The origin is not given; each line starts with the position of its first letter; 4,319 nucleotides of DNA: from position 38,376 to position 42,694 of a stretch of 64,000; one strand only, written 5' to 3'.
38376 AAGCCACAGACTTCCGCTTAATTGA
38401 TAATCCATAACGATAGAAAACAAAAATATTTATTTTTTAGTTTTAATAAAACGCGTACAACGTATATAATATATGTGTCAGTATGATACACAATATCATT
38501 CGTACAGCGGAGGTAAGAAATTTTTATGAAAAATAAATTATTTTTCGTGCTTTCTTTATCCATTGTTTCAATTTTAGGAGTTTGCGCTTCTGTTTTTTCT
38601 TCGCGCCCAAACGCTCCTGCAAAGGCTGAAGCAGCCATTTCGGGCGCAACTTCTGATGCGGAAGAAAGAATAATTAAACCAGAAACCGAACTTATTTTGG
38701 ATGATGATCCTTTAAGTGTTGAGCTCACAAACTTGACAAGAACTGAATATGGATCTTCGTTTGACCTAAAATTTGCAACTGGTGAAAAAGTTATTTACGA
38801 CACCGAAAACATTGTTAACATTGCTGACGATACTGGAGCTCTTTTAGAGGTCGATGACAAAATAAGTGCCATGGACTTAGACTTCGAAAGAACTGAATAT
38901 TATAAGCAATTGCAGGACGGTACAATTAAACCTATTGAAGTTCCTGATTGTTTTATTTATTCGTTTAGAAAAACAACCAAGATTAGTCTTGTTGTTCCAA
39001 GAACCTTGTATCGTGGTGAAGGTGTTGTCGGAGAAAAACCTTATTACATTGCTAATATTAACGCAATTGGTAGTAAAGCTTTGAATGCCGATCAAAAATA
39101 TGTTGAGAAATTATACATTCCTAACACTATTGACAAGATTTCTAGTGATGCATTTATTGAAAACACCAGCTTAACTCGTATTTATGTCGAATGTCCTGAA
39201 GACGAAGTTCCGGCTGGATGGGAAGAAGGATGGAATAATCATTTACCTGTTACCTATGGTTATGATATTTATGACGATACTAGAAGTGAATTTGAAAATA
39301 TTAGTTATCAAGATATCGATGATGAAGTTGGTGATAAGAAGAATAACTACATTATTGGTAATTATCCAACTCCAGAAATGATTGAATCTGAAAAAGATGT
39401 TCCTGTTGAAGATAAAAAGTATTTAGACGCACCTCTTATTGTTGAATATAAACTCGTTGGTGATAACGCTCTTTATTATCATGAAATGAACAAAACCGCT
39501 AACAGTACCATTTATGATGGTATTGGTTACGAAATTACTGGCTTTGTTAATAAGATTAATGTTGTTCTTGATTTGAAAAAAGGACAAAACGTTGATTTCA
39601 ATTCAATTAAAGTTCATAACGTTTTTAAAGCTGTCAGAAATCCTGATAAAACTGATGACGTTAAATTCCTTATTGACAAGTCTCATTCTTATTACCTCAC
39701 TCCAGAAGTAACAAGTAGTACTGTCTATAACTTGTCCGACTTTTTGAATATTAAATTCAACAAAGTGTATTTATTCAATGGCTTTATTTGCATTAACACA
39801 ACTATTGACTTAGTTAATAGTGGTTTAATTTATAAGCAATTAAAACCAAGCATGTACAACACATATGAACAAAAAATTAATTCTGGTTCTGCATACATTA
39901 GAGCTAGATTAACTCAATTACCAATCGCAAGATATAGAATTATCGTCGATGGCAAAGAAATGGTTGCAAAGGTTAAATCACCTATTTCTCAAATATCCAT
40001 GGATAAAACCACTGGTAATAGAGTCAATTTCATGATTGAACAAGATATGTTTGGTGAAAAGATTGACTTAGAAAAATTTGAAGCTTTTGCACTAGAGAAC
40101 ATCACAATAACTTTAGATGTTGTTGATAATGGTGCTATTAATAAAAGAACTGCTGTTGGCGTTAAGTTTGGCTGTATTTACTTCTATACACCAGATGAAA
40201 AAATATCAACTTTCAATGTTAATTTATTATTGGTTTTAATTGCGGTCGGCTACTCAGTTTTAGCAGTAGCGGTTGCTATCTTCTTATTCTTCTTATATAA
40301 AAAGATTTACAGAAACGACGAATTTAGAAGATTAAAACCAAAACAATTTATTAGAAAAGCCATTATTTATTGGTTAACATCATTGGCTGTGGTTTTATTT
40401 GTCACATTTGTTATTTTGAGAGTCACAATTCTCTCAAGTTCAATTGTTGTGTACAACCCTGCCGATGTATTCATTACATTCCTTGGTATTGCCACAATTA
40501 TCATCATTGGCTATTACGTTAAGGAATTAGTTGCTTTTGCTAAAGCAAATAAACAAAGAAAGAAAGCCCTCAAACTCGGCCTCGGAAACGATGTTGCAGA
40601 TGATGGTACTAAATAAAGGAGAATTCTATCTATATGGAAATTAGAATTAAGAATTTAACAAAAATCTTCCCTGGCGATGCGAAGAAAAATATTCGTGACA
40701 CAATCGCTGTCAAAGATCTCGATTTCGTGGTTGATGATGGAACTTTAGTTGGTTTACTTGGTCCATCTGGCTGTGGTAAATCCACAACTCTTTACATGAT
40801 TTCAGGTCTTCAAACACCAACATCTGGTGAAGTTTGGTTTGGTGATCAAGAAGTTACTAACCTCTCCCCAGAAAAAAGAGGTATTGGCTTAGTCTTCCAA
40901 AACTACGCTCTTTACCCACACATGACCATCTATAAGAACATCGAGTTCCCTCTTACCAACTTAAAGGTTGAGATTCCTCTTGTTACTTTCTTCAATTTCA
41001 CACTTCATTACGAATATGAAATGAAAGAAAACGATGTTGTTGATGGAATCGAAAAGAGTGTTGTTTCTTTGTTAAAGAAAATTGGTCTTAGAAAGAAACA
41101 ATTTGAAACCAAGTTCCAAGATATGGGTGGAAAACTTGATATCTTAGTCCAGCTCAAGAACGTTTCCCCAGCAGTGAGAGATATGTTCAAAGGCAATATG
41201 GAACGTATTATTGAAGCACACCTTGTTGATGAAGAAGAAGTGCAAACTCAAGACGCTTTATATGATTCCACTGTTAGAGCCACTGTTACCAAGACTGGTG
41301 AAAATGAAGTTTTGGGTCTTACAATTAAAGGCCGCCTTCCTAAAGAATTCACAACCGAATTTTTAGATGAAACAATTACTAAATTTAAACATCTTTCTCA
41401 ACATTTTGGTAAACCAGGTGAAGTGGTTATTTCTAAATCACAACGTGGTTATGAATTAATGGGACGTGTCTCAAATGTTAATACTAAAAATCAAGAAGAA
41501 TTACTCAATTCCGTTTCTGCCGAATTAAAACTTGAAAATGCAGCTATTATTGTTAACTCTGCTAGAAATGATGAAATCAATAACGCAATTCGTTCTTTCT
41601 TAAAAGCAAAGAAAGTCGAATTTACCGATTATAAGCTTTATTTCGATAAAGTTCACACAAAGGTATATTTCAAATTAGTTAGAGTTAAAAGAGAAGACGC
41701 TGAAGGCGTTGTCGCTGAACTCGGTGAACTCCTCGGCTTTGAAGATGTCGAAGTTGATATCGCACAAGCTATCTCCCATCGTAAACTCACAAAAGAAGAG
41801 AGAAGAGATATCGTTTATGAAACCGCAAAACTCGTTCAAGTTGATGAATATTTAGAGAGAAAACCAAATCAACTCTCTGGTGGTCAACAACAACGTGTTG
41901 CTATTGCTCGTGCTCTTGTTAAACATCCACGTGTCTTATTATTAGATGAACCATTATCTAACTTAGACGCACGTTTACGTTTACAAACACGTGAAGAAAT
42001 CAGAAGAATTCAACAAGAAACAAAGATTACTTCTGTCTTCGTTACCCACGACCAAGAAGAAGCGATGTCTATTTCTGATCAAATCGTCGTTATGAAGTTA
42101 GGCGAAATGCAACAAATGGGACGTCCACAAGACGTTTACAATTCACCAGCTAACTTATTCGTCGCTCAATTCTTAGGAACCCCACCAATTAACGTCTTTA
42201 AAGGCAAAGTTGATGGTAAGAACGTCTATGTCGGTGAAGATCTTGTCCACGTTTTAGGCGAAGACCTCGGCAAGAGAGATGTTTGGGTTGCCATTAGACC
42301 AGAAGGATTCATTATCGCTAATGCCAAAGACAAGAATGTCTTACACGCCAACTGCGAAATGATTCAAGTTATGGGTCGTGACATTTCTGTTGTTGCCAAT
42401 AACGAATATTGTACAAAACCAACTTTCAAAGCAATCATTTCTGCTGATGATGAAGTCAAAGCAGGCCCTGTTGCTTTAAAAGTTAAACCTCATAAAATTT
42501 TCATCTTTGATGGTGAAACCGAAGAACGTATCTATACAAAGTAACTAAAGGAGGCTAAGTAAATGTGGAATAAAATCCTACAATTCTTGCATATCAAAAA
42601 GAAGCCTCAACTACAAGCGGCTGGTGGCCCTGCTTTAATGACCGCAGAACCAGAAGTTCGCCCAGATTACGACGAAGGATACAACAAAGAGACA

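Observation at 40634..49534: ABC importer cassette fused to a surface SNase-type nuclease lipoprotein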

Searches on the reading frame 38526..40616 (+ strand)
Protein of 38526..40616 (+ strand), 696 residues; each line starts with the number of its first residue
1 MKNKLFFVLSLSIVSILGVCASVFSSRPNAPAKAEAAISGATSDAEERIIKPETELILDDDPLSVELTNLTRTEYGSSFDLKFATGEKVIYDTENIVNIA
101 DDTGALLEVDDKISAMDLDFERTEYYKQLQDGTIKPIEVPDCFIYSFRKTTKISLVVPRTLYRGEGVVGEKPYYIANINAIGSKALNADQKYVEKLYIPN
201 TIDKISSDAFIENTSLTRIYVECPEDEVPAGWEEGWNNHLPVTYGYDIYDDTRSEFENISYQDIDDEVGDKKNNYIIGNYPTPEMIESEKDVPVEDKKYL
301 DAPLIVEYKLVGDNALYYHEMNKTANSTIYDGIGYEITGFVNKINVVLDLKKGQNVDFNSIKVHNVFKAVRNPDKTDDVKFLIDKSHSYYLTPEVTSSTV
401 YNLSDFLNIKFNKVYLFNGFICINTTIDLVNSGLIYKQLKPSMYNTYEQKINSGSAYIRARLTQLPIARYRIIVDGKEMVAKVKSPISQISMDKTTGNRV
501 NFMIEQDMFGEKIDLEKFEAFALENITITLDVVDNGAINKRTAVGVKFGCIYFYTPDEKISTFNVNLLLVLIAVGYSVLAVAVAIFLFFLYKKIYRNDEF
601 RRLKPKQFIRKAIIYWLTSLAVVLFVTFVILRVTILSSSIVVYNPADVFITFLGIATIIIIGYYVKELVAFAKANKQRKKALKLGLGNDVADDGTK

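Call 3: search_protein_families(library=pfam, proteins=[window:38526-40616:+], max_evalue=0.01)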
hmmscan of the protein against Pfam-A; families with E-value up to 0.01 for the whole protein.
window:38526-40616:+ (696 aa): 0 families

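Call 4: search_protein_families(library=ncbifam, proteins=[window:38526-40616:+], max_evalue=0.01)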
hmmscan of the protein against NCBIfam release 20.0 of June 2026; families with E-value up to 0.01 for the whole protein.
window:38526-40616:+ (696 aa): 0 families

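Call 51: search_protein_families(library=pfam, proteins=[window:38526-40616:+], max_evalue=5)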
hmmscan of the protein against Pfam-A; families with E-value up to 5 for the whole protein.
window:38526-40616:+ (696 aa): 2 families
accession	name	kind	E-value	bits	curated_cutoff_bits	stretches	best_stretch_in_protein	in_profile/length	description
PF13306.12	LRR_5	-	0.038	14.3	27.7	1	177-220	44-85/127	BspA type Leucine rich repeat region (6 copies)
PF07178.16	TraL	-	0.32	11.8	24.4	1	551-621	13-74/90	TraL protein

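Call 52: search_solved_structures(query=window:38526-40613:+, max_evalue=5)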
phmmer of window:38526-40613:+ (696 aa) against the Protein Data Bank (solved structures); distinct sequences matched with E-value up to 5: 3.
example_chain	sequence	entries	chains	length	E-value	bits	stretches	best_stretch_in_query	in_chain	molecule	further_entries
4gt6_A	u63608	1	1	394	0.54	12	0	174-222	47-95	Cell surface protein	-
7sk3_A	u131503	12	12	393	2.6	9.8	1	549-631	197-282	Atypical chemokine receptor 3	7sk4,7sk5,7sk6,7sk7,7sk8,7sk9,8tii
8tio_R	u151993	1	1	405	2.8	9.7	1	549-631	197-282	Atypical chemokine receptor 3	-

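Call 91: search_solved_structures(query=A5, max_evalue=1)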
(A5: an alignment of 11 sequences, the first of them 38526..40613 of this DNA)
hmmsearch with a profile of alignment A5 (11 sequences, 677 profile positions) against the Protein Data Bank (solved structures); distinct sequences matched with E-value up to 1: 6.
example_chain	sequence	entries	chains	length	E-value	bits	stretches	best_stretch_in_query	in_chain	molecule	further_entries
4gt6_A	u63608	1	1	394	1.4e-09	40.2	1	124-216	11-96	Cell surface protein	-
4fdw_A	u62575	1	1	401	4.9e-06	28.5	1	184-232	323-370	leucine rich hypothetical protein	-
4fs7_A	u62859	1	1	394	0.00013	23.8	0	168-214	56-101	Uncharacterized protein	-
4fd0_A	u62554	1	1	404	0.00014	23.6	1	183-247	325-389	Leucine rich hypothetical protein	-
7w5z_M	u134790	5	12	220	0.017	16.8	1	550-595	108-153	Transmembrane protein, putative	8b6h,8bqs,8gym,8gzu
7tgh_TX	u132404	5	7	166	0.7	11.4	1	371-409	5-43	Thioredoxin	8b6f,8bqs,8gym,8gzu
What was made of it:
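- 38526..40616 (+): g1: 696-aa membrane protein with an N-terminal signal or anchor, a large extracellular part containing a short BspA-type LRR stretch, and 3-4 C-terminal TM helices plus a conserved cytoplasmic tail. Function unknown; first gene of the block. The family profile hits only the LRR surface protein 4gt6_A, 1.4e-9 (call 91).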

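Call 92: search_protein_families(library=pfam, alignment_id=A5, max_evalue=0.01)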
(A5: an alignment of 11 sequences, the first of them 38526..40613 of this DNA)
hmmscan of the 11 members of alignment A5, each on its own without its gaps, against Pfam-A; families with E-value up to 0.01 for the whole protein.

A. member 1, window:38526-40613:+ (696 aa): 0 families

B. families by the number of members that match (of 11 scanned): 1 family
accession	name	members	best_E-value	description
PF13306.12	LRR_5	2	0.0017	BspA type Leucine rich repeat region (6 copies)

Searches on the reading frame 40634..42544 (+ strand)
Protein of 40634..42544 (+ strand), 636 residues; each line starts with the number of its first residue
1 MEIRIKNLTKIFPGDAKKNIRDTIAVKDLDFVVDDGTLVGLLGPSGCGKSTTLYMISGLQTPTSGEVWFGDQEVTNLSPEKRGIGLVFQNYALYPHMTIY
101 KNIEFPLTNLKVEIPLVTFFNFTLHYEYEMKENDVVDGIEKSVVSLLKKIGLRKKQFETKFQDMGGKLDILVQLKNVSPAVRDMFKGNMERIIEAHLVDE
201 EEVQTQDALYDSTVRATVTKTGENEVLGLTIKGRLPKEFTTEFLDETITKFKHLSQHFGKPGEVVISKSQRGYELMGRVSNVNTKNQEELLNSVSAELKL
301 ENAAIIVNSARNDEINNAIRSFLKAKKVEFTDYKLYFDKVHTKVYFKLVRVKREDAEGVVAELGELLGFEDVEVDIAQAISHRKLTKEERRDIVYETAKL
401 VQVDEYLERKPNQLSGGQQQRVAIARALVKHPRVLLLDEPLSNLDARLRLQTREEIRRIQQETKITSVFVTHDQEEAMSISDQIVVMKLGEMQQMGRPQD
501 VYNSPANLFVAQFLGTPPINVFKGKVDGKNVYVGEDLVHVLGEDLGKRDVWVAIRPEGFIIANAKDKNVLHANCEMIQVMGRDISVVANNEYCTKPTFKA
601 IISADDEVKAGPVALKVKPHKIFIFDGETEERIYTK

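Call 3: search_protein_families(library=pfam, proteins=[window:40634-42544:+], max_evalue=0.01)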
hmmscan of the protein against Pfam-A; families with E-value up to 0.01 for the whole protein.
window:40634-42544:+ (636 aa): 3 families
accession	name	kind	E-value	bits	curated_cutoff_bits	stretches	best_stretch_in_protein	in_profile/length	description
PF00005.33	ABC_tran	-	6e-34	118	25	2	26-138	1-80/137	ABC transporter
PF13304.12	AAA_21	-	4.6e-07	30.6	27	1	299-474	124-300/304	AAA domain, putative AbiEii toxin, Type IV TA system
PF19231.4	DUF5884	-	0.0072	17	27.5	0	118-160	105-146/155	Family of unknown function (DUF5884)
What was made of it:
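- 40634..42544 (+): ABC ATPase, UgpC/MalK-like, 636 aa, with Walker A, Q-loop, LSGGQ signature and a C-terminal regulatory domain. ABC_tran 6e-34, matched as two separate stretches (call 3).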

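Call 4: search_protein_families(library=ncbifam, proteins=[window:40634-42544:+], max_evalue=0.01)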
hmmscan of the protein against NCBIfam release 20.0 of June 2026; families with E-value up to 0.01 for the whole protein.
window:40634-42544:+ (636 aa): 188 families (the best 25 are shown)
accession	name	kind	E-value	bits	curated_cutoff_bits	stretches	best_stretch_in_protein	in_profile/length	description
NF008653.0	PRK11650.1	subfamily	5.6e-104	348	432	2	372-633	93-355/357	sn-glycerol-3-phosphate ABC transporter ATP-binding protein UgpC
NF040933.2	ABC_arch_GlcV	equivalog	1.2e-94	317.1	450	2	375-625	103-357/357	glucose ABC transporter ATP-binding protein GlcV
TIGR03265.1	PhnT2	equivalog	2.3e-93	313.3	457.7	2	372-605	93-327/353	putative 2-aminoethylphosphonate ABC transporter ATP-binding protein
NF006987.0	PRK09452.1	equivalog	2.5e-87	293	482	2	374-529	108-261/378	spermidine/putrescine ABC transporter ATP-binding protein PotA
NF043075.1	MMSYN1_0197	equivalog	1.3e-85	287.3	550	2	371-624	90-338/341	spermidine/putrescine ABC transporter ATP-binding protein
TIGR01187.1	potA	subfamily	4.4e-84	282.3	355.6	2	372-573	59-266/325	polyamine ABC transporter ATP-binding protein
NF008513.0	PRK11432.1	equivalog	1.9e-80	270.4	496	2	376-589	99-312/351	ferric ABC transporter ATP-binding protein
NF008233.0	PRK11000.1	equivalog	3.5e-79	266.3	568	2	382-628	102-358/369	maltose/maltodextrin ABC transporter ATP-binding protein MalK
TIGR00968.1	3a0106s01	subfamily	3.8e-78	262.3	342.75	2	372-516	89-233/237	sulfate ABC transporter ATP-binding protein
NF040840.2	tungstate_WtpC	equivalog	1.5e-72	244.8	440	2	374-586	91-307/347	tungstate ABC transporter ATP-binding protein WtpC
NF008105.0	PRK10851.1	equivalog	9.4e-71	238.4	502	2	390-562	113-283/362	sulfate/thiosulfate ABC transporter ATP-binding protein CysA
TIGR03258.1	PhnT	equivalog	3.2e-69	233.6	499.15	2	371-600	96-333/359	2-aminoethylphosphonate ABC transport system ATP-binding subunit PhnT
NF008621.0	PRK11607.1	equivalog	5.3e-67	226.2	613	2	371-576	107-320/377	putrescine ABC transporter ATP-binding subunit PotG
TIGR01186.1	proV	subfamily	1.5e-62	211.9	326.6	2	346-516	63-232/363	betaine/proline/choline family ABC transporter ATP-binding protein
NF040729.1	ABC_ATP_SaoA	equivalog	2.7e-53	181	360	2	3-112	2-104/248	ABC transporter ATP-binding protein SaoA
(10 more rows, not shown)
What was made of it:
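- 40634..42544 (+): UgpC 5.6e-104, GlcV 1e-94 and MalK 3.5e-79, all below the equivalog cut-offs (call 4).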

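Call 54: find_homologous_proteins(query=window:40634-42541:+, max_evalue=1e-10)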
Query window:40634-42541:+ (636 aa): 8000 proteins with E <= 1e-10 among 8000 candidates; the best 120 are listed.
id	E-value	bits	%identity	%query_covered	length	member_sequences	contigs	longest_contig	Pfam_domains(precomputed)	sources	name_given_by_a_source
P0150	0.0e+0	1407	100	100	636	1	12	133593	PF00005.34,PF13304.13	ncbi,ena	-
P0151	0.0e+0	1303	92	100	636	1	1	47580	PF00005.34,PF13304.13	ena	-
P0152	0.0e+0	1185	85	100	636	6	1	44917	PF00005.34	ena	-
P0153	0.0e+0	1169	82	100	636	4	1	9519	PF00005.34,PF13304.13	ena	-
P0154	0.0e+0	1147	81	100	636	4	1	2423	PF00005.34,PF13304.13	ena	-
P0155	0.0e+0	1147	81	100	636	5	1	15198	PF00005.34,PF13304.13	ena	-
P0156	0.0e+0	1146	82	100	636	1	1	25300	PF00005.34,PF13304.13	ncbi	-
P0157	0.0e+0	1144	81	100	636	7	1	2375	PF00005.34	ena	-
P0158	0.0e+0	1143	81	100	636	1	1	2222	PF00005.34,PF13304.13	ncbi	-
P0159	0.0e+0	1143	81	100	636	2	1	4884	PF00005.34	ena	-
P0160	0.0e+0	1132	80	100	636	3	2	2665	PF00005.34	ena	-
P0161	0.0e+0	1119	80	100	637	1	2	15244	PF00005.34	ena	-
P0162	0.0e+0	1115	80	100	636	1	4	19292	PF00005.34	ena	-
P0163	0.0e+0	1113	79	100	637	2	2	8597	PF00005.34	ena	-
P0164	0.0e+0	1111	78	100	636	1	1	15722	PF00005.34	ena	-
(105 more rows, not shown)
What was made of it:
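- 40634..42544 (+): The 120 best database relatives are all 635-645 aa (call 54).
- JGI names a 71%-identical ATPase 'multiple sugar transport system ATP-binding protein' (call 54).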

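Call 67: predict_structure(alignment_id=A2)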
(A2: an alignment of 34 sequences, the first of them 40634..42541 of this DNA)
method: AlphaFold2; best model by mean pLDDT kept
length: 636 residues; sequences in the alignment: 34
mean_pLDDT: 66.9   pTM: 0.39
mean pLDDT of the five models: 66.9, 65.0, 63.5, 62.6, 61.0
residues with pLDDT >= 90: 111; 70-90: 257; 50-70: 60; < 50: 208
segments of 3 or more residues with pLDDT < 50: 1-110, 390-434, 473-517, 579-582
pLDDT, mean of each block of 10 residues (from residue 1): 27 32 29 32 30 27 25 31 27 25 33 67 90 86 85 86 87 87 85 86 83 87 84 90 90 91 90 91 88 90 87 86 87 82 86 86 88 81 54 38 38 46 46 51 56 62 54 45 43 32 28 46 93 92 89 89 88 70 69 85 73 89 87 80
secondary structure, 60 per line:
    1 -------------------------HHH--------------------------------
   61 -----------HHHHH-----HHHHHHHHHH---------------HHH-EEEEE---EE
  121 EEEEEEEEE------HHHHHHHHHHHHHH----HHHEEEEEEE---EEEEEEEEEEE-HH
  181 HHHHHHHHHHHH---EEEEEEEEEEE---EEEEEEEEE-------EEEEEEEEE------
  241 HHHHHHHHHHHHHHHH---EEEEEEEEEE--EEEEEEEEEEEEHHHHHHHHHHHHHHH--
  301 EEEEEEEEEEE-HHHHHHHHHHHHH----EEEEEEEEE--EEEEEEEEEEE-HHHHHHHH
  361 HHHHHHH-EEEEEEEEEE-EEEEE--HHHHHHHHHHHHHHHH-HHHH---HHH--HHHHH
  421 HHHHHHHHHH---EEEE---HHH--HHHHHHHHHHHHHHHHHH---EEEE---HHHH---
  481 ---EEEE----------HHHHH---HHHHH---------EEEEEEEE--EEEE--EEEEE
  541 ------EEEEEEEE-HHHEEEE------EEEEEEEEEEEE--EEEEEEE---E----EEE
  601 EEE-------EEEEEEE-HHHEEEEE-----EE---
elements in order: H72-76 H82-91 E111-115 E119-129 H136-149 E157-163 E167-177 H179-192 E196-206 E210-218 E226-234 H241-256 E260-269 E272-283 H284-298 E301-311 H313-325 E330-338 E341-351 H353-367 E369-378 E380-384 H387-402 H404-407 H416-430 E434-437 H446-463 E467-470 H474-477 E484-487 H498-502 H506-510 E520-527 E530-533 E536-540 E547-554 E559-562 E569-580 E583-589 E598-603 E611-617 E622-626
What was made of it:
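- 40970..41758 (+): 263-aa insertion (aa 113-375) in the ATPase, between the Q-loop and the signature motif, predicted as about three tandem ferredoxin-like (ACT/S6-like) alpha/beta domains. AF2 pLDDT is 85-91 over aa 111-385 (call 67).
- Tried and rejected: Only the insertion and the C-terminal domain are usable (call 67).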
